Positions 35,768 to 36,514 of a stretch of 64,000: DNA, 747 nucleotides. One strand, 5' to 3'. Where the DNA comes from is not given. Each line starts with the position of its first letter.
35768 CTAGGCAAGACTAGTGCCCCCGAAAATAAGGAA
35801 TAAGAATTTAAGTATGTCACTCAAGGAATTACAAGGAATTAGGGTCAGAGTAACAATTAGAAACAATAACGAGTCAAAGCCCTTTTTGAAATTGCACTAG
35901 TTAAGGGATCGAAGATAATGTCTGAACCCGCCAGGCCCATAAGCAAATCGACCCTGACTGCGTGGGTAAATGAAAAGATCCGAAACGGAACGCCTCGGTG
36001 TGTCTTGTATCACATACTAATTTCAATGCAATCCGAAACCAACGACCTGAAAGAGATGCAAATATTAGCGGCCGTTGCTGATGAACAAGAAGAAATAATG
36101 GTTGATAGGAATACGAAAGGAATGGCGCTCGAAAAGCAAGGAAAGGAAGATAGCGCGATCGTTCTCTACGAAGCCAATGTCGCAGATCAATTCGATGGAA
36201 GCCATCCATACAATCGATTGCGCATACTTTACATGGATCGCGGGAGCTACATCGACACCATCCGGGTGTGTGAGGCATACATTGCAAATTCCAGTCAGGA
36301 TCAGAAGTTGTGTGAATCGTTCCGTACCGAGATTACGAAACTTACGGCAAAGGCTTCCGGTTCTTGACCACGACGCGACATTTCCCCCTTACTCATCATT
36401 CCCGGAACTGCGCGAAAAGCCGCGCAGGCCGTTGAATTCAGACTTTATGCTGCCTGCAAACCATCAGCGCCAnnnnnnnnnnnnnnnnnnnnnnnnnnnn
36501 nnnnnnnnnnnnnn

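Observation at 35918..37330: Candidate two-gene module: TPR-like 149-aa protein plus 285-aa protein with nuclease-like motif order, directly upstream of parDE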

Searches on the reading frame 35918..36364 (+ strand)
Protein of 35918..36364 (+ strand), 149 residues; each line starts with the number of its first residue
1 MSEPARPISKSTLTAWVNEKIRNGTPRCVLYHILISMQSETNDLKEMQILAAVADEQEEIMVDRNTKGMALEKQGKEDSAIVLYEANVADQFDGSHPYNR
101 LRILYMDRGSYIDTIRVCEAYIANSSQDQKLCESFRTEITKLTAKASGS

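Call 3: search_protein_families(library=pfam, proteins=[window:35918-36364:+], max_evalue=1)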
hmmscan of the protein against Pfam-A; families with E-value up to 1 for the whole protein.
window:35918-36364:+ (149 aa): 0 families

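Call 4: search_protein_families(library=padloc, proteins=[window:35918-36364:+], max_evalue=1)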
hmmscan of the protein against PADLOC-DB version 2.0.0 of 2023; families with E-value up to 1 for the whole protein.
window:35918-36364:+ (149 aa): 0 families

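Call 5: search_protein_families(library=ncbifam, proteins=[window:35918-36364:+], max_evalue=1)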
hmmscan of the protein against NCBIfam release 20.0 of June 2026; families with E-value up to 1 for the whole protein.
window:35918-36364:+ (149 aa): 2 families
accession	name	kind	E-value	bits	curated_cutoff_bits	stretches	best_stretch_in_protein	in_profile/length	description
NF040959.1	MamA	equivalog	0.02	14.3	200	1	46-131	56-141/204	magnetosome protein MamA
TIGR01922.1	purO_arch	equivalog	0.066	12.9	158.35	1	9-62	71-124/199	IMP cyclohydrolase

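Call 8: find_homologous_proteins(query=window:35918-36364:+)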
Query window:35918-36364:+ (149 aa): 31 proteins with E <= 0.001 among 44 candidates.
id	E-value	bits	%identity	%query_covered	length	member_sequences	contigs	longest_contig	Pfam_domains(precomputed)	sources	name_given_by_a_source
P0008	1.8e-91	321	100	100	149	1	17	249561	-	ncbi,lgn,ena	-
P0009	3.5e-66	239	77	97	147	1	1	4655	-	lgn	-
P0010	7.7e-66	238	74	100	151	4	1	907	-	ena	-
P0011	5.9e-64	232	76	95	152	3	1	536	-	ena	-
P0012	4.5e-63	229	73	99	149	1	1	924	-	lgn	-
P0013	7.3e-57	209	68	100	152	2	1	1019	-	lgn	-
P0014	5.0e-55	203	66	100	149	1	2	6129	-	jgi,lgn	jgi:tetratricopeptide (TPR) repeat protein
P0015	3.0e-51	191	62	97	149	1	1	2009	-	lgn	-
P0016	3.5e-50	188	80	76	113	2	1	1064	-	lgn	-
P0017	6.1e-49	184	59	97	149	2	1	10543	-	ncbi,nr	ncbi:MAG TPA: hypothetical protein VJR03_04740 [Nitrospira sp.]|nr:hypothetical protein [Nitrospira 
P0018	3.1e-48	181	59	99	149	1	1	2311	-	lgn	-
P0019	2.6e-47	178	57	97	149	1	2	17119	-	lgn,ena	-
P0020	2.0e-46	176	58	97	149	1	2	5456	-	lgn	-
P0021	4.5e-45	171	57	97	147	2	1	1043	-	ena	-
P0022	3.8e-44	168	55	97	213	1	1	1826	-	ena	-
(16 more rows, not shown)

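Call 20: find_encoding_contigs(protein=P0019, flank=6000, max_places=2)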
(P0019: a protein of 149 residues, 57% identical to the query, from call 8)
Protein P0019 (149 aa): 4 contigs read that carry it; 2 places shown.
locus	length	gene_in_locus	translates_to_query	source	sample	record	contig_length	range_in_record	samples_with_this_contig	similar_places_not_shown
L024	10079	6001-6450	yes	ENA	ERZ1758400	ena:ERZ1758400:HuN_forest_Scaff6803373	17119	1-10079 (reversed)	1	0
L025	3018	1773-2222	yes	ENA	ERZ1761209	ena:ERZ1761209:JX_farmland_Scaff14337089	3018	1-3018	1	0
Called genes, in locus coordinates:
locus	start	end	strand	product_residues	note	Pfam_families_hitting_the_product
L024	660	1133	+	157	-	PF07238:PilZ (weak)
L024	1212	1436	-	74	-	-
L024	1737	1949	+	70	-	-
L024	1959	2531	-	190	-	-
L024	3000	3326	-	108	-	PF13560:HTH_31, PF01381:HTH_3, PF12844:HTH_19, PF13443:HTH_26 (weak)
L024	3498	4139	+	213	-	PF13505:OMP_b-brl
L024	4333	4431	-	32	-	-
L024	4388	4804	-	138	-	PF01807:Zn_ribbon_DnaG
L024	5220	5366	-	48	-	-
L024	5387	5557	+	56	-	-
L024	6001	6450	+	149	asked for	-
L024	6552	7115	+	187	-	-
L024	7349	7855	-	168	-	-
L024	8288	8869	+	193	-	PF07238:PilZ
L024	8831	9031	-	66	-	-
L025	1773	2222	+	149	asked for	-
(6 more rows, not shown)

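Call 21: find_encoding_contigs(protein=P0017, flank=6000, max_places=2)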
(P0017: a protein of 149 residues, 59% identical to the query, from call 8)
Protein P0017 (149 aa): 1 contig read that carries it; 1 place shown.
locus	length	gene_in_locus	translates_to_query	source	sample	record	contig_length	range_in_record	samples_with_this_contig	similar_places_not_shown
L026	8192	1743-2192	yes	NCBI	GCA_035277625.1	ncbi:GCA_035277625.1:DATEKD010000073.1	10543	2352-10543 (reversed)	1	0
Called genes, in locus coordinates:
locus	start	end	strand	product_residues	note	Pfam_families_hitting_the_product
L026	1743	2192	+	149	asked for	-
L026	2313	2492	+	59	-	-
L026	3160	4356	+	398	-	PF00999:Na_H_Exchanger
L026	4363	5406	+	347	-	PF00561:Abhydrolase_1, PF12146:Hydrolase_4, PF12697:Abhydrolase_6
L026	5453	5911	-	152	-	-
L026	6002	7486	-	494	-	PF03136:Pup_ligase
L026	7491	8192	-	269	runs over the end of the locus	-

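Call 22: find_encoding_contigs(protein=P0009, flank=6000, max_places=2)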
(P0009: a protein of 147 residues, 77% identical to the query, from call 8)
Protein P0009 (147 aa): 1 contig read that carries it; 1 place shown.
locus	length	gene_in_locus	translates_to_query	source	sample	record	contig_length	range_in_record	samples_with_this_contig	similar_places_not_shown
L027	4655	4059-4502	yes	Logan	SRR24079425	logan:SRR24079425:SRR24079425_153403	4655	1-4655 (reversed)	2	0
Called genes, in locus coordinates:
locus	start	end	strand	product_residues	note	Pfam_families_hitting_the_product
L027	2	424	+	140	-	?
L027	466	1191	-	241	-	PF04333:MlaA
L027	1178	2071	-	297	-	PF03193:RsgA_GTPase (weak), PF01926:MMR_HSR1, PF02421:FeoB_N (weak)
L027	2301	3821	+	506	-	PF05681:Fumerase, PF05683:Fumerase_C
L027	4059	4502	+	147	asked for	-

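Call 23: find_encoding_contigs(protein=P0014, flank=6000, max_places=2)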
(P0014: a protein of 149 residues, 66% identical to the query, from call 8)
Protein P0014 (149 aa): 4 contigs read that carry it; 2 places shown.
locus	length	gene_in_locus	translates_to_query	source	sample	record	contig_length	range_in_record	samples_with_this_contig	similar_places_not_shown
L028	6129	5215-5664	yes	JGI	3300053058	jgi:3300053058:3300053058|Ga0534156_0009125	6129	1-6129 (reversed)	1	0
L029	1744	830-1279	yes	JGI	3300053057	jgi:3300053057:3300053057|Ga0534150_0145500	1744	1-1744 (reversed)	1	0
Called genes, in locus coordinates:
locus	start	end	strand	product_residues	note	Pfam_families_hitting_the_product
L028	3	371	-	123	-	?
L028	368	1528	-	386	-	PF06580:His_kinase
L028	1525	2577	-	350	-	PF06580:His_kinase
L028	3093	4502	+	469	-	PF00206:Lyase_1, PF14698:ASL_C2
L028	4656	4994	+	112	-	PF12643:MazG-like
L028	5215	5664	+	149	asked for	-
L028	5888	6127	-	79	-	?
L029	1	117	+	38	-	?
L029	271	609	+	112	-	PF12643:MazG-like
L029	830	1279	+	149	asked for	-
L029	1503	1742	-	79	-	?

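Call 56: search_protein_families(library=pfam, alignment_id=A4, max_evalue=0.1)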
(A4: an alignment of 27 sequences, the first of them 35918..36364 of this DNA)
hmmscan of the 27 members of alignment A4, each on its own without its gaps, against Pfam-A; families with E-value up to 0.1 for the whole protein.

A. member 1, window:35918-36364:+ (149 aa): 0 families

B. families by the number of members that match (of 27 scanned): 26 families (the first 25 are shown)
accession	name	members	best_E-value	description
PF13176.12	TPR_7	19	2.1e-06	Tetratricopeptide repeat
PF00515.34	TPR_1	12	0.0004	Tetratricopeptide repeat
PF13428.12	TPR_14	12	0.0021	Tetratricopeptide repeat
PF07719.23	TPR_2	10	0.0028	Tetratricopeptide repeat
PF13432.12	TPR_16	5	0.0044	Tetratricopeptide repeat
PF13174.12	TPR_6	5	0.021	Tetratricopeptide repeat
PF13181.12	TPR_8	3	0.013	Tetratricopeptide repeat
PF10369.15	ALS_ss_C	2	0.091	Small subunit of acetolactate synthase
PF12773.13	DZR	1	0.00021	Double zinc ribbon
PF17032.10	Zn_ribbon_15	1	0.0019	zinc-ribbon family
PF13240.11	Zn_Ribbon_1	1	0.0035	zinc-ribbon domain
PF24463.1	DUF7577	1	0.0093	Domain of unknown function (DUF7577)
PF17792.6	ThiD2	1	0.01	ThiD2 family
PF10437.14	Lip_prot_lig_C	1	0.011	Bacterial lipoate protein ligase C-terminus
PF00637.26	Clathrin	1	0.018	Region in Clathrin and VPS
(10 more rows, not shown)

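Call 76: search_protein_families(library=padloc, alignment_id=A4, max_evalue=1)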
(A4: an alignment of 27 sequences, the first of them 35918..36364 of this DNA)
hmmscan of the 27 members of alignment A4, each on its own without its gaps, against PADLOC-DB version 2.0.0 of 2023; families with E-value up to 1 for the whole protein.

A. member 1, window:35918-36364:+ (149 aa): 0 families

B. families by the number of members that match (of 27 scanned): 1 family
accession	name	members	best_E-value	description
PDLC01691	Cas12f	1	0.0078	CAS-V-F; effector__SPE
